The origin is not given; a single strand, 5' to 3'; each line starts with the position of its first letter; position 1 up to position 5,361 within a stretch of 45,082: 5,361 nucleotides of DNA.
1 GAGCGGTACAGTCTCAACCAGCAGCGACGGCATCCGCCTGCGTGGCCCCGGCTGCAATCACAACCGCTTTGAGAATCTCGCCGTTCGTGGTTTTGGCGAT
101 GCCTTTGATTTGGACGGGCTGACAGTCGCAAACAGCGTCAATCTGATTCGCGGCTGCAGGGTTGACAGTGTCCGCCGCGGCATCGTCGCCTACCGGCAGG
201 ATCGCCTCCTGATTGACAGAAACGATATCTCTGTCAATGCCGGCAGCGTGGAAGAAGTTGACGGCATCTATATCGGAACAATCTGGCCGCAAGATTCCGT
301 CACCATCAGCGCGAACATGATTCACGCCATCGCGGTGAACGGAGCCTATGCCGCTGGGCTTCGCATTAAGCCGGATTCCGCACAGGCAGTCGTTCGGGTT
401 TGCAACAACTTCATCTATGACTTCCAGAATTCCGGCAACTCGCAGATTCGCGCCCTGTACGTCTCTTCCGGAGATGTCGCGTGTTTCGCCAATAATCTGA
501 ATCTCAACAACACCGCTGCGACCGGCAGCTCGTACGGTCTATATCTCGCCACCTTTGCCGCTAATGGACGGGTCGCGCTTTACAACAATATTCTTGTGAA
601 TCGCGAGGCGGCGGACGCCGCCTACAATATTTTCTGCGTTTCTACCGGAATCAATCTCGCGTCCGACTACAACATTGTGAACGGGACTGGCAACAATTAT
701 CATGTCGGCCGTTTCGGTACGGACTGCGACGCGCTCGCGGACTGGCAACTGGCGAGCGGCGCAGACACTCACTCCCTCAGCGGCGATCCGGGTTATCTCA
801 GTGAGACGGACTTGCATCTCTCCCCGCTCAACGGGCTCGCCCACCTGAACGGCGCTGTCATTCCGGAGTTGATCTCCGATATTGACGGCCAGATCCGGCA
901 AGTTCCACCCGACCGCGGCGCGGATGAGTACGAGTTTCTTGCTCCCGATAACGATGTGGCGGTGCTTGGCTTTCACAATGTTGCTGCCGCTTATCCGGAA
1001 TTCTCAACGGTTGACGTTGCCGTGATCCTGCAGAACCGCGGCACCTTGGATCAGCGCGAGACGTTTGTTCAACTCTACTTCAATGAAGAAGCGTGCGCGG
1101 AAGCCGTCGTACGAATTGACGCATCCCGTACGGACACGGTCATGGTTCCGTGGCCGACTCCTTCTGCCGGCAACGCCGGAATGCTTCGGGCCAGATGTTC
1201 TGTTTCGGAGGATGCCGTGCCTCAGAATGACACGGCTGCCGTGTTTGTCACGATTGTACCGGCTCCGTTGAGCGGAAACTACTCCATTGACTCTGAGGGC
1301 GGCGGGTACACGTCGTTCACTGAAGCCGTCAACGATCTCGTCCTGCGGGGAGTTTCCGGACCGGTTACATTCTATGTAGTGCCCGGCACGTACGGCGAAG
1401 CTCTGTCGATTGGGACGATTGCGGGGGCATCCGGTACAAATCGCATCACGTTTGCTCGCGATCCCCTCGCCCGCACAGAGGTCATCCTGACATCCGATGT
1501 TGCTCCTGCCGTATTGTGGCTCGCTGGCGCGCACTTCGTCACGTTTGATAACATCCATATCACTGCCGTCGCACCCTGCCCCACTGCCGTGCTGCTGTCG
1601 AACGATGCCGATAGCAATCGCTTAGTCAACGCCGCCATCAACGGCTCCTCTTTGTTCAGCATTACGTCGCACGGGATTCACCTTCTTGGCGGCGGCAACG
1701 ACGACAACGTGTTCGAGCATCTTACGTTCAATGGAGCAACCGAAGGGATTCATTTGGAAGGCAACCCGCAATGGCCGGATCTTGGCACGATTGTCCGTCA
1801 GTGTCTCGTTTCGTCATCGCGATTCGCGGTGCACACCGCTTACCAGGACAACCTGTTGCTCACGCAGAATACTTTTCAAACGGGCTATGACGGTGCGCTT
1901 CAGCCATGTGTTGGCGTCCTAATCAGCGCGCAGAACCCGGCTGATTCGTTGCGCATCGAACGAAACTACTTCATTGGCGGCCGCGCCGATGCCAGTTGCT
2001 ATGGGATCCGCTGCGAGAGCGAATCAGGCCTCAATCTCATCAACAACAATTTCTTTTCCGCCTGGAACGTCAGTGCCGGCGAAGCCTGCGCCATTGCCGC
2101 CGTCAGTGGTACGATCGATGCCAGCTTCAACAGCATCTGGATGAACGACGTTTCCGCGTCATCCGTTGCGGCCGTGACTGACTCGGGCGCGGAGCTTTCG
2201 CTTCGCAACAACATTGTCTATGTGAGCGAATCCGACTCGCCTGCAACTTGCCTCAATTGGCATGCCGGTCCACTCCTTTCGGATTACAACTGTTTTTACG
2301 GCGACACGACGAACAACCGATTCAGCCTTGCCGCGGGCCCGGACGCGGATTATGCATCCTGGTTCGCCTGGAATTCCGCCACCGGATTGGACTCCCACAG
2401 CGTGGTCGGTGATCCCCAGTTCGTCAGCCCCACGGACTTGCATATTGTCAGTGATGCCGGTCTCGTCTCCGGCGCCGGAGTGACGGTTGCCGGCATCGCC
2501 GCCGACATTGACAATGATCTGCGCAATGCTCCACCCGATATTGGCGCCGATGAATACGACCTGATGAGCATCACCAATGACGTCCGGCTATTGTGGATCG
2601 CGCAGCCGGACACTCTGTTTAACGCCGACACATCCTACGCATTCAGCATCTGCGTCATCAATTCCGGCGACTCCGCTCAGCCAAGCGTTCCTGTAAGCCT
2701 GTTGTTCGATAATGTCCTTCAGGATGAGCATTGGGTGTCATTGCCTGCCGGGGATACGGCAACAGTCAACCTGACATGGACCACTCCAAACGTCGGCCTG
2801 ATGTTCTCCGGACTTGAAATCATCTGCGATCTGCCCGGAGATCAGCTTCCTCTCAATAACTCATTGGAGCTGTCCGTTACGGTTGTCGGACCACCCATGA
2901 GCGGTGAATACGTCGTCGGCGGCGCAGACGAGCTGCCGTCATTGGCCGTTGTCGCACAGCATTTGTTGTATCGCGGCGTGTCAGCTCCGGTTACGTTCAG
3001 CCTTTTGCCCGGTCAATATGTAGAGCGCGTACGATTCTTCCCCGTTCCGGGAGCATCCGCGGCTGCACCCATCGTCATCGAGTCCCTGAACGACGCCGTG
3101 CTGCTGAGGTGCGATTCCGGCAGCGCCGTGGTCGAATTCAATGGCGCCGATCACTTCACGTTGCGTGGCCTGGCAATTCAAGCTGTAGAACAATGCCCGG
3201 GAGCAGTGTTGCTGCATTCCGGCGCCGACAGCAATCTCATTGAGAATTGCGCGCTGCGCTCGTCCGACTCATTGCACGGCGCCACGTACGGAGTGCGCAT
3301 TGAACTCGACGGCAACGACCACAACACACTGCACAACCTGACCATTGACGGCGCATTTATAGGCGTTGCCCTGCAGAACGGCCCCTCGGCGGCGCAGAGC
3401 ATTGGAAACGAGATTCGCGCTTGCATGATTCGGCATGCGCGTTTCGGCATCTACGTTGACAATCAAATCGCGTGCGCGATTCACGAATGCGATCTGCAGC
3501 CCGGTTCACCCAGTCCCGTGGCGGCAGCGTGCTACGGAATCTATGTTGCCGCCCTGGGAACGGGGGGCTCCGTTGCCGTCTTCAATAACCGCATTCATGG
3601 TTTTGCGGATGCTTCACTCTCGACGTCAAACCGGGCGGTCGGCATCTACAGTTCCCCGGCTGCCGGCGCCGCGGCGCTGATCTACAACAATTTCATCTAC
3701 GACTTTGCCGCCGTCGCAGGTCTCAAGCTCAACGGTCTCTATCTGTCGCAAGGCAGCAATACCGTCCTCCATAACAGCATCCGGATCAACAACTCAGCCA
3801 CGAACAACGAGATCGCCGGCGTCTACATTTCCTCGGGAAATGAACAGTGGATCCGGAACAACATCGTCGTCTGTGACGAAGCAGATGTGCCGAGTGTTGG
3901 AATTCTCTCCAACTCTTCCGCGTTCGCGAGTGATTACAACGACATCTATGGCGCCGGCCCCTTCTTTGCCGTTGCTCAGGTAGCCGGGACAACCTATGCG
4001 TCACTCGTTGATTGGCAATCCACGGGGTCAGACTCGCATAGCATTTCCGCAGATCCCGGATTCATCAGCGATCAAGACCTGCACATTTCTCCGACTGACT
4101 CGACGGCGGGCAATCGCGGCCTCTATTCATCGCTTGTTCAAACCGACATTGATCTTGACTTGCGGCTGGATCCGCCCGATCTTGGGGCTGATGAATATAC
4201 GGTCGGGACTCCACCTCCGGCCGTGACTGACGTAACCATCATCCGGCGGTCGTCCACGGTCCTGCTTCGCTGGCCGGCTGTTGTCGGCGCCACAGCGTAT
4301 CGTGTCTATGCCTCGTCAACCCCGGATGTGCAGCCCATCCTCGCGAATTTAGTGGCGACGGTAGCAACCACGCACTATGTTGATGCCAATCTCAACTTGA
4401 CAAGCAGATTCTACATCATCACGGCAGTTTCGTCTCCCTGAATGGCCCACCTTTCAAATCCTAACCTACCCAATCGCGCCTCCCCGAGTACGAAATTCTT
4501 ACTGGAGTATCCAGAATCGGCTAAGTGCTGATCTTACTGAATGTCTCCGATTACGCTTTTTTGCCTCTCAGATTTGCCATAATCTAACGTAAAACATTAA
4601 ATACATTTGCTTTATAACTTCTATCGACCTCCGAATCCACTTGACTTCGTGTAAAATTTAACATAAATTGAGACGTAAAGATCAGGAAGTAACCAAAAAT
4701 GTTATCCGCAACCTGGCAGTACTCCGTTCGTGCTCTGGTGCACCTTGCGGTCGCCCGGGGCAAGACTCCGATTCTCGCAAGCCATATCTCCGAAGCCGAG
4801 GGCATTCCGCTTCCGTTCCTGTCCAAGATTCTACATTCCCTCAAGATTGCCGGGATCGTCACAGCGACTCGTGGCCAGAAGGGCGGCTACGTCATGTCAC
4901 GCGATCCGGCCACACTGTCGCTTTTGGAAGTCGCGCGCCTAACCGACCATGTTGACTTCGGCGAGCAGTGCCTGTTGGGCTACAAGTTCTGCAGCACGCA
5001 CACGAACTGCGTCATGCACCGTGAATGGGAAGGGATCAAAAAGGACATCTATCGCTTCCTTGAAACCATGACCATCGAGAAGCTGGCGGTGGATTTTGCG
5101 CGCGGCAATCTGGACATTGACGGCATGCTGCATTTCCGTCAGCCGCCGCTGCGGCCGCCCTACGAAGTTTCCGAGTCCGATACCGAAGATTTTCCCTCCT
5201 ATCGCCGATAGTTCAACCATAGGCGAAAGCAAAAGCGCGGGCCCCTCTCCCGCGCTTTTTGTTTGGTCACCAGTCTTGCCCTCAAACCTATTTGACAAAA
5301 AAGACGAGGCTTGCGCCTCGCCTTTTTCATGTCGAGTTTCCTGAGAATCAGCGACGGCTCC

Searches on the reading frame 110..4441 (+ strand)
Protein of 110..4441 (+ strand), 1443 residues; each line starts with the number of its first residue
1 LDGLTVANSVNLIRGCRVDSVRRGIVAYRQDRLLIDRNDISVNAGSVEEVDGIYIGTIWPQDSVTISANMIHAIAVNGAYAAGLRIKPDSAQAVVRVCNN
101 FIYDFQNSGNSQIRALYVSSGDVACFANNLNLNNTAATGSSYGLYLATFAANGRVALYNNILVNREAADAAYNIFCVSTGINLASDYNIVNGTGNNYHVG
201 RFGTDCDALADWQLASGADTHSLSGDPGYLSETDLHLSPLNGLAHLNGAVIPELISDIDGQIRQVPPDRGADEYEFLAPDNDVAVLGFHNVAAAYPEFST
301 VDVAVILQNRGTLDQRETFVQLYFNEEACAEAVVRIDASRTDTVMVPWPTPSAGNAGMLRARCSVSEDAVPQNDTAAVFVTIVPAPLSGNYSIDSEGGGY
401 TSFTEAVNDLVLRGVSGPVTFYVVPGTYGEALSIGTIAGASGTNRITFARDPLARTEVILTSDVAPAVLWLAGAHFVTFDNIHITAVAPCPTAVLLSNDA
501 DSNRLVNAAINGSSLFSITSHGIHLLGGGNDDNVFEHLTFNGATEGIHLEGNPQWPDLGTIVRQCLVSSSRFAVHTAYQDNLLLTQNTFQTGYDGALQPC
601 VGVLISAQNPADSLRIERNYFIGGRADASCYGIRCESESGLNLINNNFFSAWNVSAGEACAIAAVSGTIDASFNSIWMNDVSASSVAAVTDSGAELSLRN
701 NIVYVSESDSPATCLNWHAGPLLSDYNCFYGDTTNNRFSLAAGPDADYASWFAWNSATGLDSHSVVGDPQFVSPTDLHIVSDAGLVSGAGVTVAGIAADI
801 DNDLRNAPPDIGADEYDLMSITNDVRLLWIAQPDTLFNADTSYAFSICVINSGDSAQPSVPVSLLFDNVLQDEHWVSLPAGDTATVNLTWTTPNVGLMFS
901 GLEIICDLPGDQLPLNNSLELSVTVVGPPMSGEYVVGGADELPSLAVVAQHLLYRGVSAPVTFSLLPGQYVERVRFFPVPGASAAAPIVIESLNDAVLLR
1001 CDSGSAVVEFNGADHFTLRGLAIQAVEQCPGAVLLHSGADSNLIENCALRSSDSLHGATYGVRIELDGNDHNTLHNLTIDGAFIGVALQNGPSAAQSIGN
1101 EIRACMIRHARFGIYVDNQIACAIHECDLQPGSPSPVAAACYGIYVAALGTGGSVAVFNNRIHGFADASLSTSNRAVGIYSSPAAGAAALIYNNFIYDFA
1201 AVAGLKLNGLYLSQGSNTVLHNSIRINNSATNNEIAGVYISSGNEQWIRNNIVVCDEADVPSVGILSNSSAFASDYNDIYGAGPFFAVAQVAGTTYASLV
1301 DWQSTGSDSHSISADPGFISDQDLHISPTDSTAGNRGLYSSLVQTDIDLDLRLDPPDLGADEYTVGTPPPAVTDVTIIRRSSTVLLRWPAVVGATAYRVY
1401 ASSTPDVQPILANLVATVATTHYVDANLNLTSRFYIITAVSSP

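Call 12: search_protein_families(library=pfam, proteins=[window:110-4441:+])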
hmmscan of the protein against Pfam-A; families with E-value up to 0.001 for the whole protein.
window:110-4441:+ (1443 aa): 2 families
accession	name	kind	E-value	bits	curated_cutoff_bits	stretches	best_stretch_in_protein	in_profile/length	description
PF07705.17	CARDB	-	4.8e-10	40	22.7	0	838-896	16-75/101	CARDB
PF05048.19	NosD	-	4e-05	23.6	23.6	0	529-655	45-150/212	Periplasmic copper-binding protein (NosD)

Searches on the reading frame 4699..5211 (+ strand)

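Call 12: search_protein_families(library=pfam, proteins=[window:4699-5211:+])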
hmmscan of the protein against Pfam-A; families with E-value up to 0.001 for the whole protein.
window:4699-5211:+ (170 aa): 1 family
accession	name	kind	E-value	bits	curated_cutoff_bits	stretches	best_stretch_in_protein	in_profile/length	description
PF02082.26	Rrf2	-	4e-28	98.6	30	1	2-130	1-130/132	Iron-dependent Transcriptional regulator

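Call 57: search_protein_families(library=ncbifam, proteins=[window:4699-5211:+], max_evalue=0.00001)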
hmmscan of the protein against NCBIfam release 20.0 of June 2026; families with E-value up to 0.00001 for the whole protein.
window:4699-5211:+ (170 aa): 7 families
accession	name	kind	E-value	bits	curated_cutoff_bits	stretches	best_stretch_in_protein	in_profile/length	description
TIGR00738.1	rrf2_super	superfamily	5.2e-29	100.8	73.3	1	1-130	2-131/132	Rrf2 family transcriptional regulator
TIGR02010.1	IscR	equivalog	4e-20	72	207.55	1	2-129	3-129/135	Fe-S cluster assembly transcriptional regulator IscR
TIGR02944.1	suf_reg_Xantho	equivalog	3.1e-16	59.9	110.65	1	7-127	9-128/130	SUF system Fe-S cluster assembly regulator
NF008110.0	PRK10857.1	equivalog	1.8e-15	57.1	275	1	4-130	5-130/164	Fe-S cluster assembly transcriptional regulator IscR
NF047409.1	Cys_reg_CymR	equivalog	1.4e-10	41.4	195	1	3-130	4-124/139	cysteine metabolism transcriptional regulator CymR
NF008886.0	PRK11920.1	equivalog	2.4e-10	40.3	193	1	6-129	7-130/153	iron-responsive transcriptional regulator RirA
NF008240.0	PRK11014.1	equivalog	1.8e-08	34.5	182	1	6-130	7-128/141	nitric oxide-sensing transcriptional repressor NsrR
